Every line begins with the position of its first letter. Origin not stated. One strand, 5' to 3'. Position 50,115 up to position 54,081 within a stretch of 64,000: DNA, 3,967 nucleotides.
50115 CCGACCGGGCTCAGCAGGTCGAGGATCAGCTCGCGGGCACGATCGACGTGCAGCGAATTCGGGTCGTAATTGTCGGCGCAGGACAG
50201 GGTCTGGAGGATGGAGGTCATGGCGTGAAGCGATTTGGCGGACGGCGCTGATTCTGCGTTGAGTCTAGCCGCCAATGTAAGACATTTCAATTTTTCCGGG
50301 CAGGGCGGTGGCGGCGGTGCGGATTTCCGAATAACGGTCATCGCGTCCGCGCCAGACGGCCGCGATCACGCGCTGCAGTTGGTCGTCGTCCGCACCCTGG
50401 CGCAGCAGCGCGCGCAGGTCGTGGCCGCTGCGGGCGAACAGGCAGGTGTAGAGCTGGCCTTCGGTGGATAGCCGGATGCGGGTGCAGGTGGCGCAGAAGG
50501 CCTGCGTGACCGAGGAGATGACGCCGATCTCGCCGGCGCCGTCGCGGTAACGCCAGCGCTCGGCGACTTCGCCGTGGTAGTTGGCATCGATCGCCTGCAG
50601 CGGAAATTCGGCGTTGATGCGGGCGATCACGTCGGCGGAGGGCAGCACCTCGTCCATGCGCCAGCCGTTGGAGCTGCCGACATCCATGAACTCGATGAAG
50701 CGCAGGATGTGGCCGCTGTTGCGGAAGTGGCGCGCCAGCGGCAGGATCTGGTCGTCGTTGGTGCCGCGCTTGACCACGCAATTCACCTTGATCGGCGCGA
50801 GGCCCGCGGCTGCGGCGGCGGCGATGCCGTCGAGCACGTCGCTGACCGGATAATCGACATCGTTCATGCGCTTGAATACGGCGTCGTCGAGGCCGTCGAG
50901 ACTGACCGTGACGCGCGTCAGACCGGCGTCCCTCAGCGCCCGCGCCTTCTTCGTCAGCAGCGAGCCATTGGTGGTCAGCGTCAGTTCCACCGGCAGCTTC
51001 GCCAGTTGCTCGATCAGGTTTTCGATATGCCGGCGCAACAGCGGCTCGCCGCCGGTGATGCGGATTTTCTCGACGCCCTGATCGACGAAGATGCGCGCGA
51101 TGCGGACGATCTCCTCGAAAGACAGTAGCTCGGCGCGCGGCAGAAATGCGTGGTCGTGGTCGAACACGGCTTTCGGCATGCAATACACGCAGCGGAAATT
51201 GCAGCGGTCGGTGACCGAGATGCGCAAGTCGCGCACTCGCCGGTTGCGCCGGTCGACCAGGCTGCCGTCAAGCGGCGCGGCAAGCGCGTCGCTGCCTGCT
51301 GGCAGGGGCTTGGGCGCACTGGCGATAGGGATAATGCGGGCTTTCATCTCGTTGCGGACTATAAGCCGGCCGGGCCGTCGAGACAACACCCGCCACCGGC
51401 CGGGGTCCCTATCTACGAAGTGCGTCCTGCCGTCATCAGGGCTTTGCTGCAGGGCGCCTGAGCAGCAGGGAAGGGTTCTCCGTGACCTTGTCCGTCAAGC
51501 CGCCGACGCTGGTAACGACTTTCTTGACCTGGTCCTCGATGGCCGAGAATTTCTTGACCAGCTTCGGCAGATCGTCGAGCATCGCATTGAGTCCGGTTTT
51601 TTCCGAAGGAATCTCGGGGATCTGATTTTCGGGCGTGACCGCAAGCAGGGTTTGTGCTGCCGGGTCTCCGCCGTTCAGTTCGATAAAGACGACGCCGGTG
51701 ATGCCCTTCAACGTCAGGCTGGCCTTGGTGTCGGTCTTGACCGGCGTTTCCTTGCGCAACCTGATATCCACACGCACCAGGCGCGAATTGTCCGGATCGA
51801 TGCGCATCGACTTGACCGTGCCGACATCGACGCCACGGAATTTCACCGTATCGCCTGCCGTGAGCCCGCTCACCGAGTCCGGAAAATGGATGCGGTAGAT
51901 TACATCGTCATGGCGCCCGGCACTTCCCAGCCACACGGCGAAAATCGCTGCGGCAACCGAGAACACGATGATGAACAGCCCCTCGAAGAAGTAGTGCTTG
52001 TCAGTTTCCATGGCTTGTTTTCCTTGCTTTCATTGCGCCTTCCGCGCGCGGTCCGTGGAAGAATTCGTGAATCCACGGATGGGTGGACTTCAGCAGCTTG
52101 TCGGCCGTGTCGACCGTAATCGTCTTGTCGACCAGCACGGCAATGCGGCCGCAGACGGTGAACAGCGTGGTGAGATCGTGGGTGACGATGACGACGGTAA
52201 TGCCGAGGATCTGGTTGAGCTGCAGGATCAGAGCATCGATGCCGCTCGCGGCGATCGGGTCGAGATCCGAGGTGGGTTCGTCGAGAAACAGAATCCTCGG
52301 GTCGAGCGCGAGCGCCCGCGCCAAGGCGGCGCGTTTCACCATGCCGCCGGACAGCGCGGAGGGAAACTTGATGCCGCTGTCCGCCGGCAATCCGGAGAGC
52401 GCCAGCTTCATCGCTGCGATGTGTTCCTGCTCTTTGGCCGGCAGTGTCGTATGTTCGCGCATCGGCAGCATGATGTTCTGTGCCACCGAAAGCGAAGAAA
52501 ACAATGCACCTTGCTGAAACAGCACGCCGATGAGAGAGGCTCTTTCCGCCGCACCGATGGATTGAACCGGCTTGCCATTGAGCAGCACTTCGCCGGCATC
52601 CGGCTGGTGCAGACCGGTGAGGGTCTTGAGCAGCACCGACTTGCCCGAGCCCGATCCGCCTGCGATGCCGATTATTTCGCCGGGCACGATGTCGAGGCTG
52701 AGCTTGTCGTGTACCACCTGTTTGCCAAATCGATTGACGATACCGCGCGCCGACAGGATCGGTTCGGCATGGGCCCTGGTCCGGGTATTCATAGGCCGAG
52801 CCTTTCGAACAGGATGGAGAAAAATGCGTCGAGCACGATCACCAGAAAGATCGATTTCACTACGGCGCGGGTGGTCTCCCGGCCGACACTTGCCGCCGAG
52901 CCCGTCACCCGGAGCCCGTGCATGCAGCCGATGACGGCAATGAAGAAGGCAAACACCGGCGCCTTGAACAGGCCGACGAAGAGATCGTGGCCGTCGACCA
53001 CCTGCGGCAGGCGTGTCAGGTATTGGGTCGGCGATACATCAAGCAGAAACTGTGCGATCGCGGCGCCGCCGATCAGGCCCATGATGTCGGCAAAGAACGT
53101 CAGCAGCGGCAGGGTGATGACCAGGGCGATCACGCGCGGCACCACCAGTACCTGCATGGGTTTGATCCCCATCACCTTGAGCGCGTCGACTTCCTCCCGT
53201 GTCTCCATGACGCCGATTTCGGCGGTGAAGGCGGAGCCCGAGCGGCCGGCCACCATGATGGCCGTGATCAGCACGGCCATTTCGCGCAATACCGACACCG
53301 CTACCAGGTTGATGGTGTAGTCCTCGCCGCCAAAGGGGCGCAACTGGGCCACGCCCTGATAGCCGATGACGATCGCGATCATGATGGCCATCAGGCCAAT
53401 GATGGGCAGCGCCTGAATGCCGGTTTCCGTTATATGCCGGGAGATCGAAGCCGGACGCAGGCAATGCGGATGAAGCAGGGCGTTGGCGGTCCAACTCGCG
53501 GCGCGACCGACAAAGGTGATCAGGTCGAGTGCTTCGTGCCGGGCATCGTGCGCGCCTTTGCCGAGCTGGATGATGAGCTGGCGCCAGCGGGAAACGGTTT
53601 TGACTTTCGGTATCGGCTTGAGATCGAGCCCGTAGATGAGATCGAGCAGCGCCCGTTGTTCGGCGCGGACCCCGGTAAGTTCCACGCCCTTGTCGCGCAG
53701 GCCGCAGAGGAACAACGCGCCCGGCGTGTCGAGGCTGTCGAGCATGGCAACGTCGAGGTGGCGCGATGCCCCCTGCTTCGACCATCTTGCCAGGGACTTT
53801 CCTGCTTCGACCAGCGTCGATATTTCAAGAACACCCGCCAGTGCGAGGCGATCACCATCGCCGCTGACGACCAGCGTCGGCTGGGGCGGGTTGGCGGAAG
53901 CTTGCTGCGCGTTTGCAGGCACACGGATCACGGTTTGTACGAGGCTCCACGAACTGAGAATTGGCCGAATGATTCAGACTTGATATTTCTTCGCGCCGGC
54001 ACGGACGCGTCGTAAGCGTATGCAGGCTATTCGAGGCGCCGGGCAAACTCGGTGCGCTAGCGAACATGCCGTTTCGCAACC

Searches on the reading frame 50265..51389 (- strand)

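Call 18: search_protein_families(library=ncbifam, proteins=[window:50265-51389:-], max_evalue=1e-30)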
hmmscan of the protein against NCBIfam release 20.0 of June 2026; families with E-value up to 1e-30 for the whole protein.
window:50265-51389:- (374 aa): 3 families
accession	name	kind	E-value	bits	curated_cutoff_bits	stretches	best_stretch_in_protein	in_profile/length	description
TIGR02666.1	moaA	equivalog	1.8e-116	388.8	284.05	1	44-374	1-336/336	GTP 3',8-cyclase MoaA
TIGR02668.1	moaA_archaeal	equivalog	8.5e-70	235.1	325.25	1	44-352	1-301/303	GTP 3',8-cyclase MoaA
NF001199.0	PRK00164.2-1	equivalog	4.1e-66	223.2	231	1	44-349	3-301/308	GTP 3',8-cyclase MoaA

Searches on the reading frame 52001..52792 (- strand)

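Call 18: search_protein_families(library=ncbifam, proteins=[window:52001-52792:-], max_evalue=1e-30)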
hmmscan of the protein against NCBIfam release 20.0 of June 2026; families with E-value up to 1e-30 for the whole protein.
window:52001-52792:- (263 aa): 40 families (the best 25 are shown)
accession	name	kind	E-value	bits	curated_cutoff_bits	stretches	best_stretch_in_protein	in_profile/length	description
NF008809.0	PRK11831.1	equivalog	2.7e-47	161.3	441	1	11-247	7-246/270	phospholipid ABC transporter ATP-binding protein MlaF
TIGR03265.1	PhnT2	equivalog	3.2e-44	151.6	457.7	1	11-225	3-213/353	putative 2-aminoethylphosphonate ABC transporter ATP-binding protein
TIGR00968.1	3a0106s01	subfamily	1.1e-41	142.9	342.75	1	18-240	6-226/237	sulfate ABC transporter ATP-binding protein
TIGR02769.1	nickel_nikE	equivalog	4.1e-40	137.9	332.55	1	17-229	16-232/265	nickel import ATP-binding protein NikE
TIGR01186.1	proV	subfamily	2e-38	132.5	326.6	1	23-249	4-234/363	betaine/proline/choline family ABC transporter ATP-binding protein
TIGR02211.1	LolD_lipo_ex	equivalog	2.6e-38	131.8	307.75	1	26-208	19-203/221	lipoprotein-releasing ABC transporter ATP-binding protein LolD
NF006987.0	PRK09452.1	equivalog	3.3e-38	131.4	482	1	5-230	10-231/378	spermidine/putrescine ABC transporter ATP-binding protein PotA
NF007739.0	PRK10419.1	subfamily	8.6e-38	130.4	354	1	15-226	15-231/268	nickel ABC transporter ATP-binding protein NikE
TIGR01187.1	potA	subfamily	2.2e-37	128.9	355.6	1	44-228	2-182/325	polyamine ABC transporter ATP-binding protein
TIGR03258.1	PhnT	equivalog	3.5e-37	128.3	499.15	1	21-227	17-220/359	2-aminoethylphosphonate ABC transport system ATP-binding subunit PhnT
TIGR02314.1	ABC_MetN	equivalog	7e-37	127.2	499.7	1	28-223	21-217/343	methionine ABC transporter ATP-binding protein MetN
NF040933.2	ABC_arch_GlcV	equivalog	1.3e-36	126.2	450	1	27-226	21-221/357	glucose ABC transporter ATP-binding protein GlcV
NF008105.0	PRK10851.1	equivalog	2e-36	125.5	502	1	18-235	8-226/362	sulfate/thiosulfate ABC transporter ATP-binding protein CysA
TIGR04406.1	LPS_export_lptB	equivalog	2.6e-36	125.1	240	1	13-232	2-221/239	LPS export ABC transporter ATP-binding protein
NF007027.0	PRK09493.1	equivalog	4.1e-36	124.5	379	1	16-235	5-224/240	glutamine ABC transporter ATP-binding protein GlnQ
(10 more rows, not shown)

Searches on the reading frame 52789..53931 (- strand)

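Call 19: search_protein_families(library=ncbifam, proteins=[window:52789-53931:-], max_evalue=1e-30)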
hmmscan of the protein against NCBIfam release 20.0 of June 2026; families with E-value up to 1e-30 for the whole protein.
window:52789-53931:- (380 aa): 2 families
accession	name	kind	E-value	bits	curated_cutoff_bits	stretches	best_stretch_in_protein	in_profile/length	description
TIGR00056.1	TIGR00056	subfamily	1.8e-72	244.1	212.2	1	163-377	44-258/260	MlaE family lipid ABC transporter permease subunit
NF033619.1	perm_MlaE_1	exception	5.5e-47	160.5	315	1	133-371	6-247/253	lipid asymmetry maintenance ABC transporter permease subunit MlaE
